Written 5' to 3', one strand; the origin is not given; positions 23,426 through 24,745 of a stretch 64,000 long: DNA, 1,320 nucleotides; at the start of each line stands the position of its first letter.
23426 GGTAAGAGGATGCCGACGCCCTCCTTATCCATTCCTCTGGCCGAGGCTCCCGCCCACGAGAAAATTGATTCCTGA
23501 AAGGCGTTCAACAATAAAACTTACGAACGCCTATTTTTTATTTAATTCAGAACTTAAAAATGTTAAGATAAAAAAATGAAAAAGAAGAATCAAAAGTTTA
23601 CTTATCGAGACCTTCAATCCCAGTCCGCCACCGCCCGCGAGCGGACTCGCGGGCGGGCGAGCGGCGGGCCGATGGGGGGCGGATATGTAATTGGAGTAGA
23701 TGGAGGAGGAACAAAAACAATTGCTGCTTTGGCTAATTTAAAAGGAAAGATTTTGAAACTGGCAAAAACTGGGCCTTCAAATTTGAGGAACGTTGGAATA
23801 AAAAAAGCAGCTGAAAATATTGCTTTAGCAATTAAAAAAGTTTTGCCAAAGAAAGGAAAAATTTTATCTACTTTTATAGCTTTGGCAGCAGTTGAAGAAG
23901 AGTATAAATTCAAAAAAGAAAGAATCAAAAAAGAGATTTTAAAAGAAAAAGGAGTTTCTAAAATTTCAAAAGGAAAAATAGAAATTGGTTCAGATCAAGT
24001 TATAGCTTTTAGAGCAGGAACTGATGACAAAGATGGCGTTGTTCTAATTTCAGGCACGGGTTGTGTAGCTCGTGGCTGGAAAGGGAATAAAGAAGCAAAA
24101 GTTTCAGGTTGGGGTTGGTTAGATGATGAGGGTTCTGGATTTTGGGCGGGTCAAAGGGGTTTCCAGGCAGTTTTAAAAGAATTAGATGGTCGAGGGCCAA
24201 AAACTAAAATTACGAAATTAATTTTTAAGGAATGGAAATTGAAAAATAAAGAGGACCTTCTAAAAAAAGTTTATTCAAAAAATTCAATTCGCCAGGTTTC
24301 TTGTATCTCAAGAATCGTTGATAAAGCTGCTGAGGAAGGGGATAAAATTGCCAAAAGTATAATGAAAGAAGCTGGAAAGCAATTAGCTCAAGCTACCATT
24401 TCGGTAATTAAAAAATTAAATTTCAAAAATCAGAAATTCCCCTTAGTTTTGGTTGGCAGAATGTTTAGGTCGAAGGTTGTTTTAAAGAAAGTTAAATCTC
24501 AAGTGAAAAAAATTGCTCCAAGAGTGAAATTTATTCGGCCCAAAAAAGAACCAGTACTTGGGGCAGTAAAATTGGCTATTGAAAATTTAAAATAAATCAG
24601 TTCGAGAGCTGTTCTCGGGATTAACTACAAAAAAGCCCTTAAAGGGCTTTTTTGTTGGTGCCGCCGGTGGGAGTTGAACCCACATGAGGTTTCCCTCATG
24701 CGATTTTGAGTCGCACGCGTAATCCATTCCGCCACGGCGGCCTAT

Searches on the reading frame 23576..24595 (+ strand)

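Call 10: search_protein_families(library=pfam, proteins=[window:23576-24595:+], max_evalue=0.01)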
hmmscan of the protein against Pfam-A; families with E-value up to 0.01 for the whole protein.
window:23576-24595:+ (339 aa): 2 families
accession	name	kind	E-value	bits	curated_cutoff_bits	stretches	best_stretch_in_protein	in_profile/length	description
PF01869.26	BcrAD_BadFG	-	8.7e-42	143.9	31.5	1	39-334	1-271/271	BadF/BadG/BcrA/BcrD ATPase family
PF00480.26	ROK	-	2.2e-05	24.6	22.9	0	246-315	198-263/294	ROK family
